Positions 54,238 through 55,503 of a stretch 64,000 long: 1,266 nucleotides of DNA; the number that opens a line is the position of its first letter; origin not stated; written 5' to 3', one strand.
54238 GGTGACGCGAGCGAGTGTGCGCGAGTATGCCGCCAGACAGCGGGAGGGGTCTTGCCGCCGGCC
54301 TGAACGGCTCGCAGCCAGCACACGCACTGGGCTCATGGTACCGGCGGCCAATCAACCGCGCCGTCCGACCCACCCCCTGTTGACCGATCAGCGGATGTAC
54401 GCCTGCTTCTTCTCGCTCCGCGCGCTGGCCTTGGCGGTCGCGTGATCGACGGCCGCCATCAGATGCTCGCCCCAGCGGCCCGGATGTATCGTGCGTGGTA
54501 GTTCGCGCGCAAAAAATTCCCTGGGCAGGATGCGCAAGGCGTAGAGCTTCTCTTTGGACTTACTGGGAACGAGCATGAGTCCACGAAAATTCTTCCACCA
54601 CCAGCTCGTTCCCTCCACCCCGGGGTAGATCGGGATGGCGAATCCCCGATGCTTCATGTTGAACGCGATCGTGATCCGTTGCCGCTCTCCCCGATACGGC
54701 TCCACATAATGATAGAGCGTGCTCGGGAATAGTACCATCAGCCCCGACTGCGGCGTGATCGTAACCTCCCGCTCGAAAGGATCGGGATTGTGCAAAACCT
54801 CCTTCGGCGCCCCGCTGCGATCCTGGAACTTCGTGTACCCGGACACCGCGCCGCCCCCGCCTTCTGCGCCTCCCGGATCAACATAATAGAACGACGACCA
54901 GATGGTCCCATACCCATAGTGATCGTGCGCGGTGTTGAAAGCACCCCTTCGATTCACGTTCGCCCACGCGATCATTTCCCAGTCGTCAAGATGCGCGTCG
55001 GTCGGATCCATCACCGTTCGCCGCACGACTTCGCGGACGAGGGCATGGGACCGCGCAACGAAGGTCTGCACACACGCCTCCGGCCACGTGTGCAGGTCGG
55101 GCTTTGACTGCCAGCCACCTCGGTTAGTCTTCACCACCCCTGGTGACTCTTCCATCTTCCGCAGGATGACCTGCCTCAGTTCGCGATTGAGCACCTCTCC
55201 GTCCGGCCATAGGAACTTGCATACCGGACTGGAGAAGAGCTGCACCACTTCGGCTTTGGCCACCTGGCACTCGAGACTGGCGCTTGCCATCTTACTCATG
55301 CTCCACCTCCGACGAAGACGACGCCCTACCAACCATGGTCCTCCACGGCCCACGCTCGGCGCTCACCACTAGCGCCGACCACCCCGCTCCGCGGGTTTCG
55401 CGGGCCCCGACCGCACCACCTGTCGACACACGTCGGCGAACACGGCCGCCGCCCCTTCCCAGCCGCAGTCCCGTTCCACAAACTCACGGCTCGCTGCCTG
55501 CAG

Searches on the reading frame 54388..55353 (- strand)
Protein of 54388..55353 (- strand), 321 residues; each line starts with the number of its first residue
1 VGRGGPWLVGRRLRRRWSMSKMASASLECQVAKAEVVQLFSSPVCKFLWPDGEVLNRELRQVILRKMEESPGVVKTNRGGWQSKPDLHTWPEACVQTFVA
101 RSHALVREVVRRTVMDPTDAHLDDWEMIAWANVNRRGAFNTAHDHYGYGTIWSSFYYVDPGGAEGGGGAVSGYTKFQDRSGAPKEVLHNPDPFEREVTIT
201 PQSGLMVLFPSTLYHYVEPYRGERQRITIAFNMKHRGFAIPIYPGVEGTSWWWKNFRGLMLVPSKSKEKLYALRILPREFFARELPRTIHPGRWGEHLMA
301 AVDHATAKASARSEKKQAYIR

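Call 26: search_protein_families(library=pfam, proteins=[window:54388-55353:-], max_evalue=0.01)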
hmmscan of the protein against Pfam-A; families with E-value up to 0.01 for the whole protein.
window:54388-55353:- (321 aa): 3 families
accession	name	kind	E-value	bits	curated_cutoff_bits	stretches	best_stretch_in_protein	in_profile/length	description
PF13759.12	2OG-FeII_Oxy_5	-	7.1e-18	65.3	27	1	129-232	2-101/101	Putative 2OG-Fe(II) oxygenase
PF13640.12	2OG-FeII_Oxy_3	-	3.8e-06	28.2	27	1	137-233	9-97/98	2OG-Fe(II) oxygenase superfamily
PF22814.2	WelO5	-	0.0015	18.5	27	1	197-230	227-261/277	Carrier-protein-independent halogenase WelO5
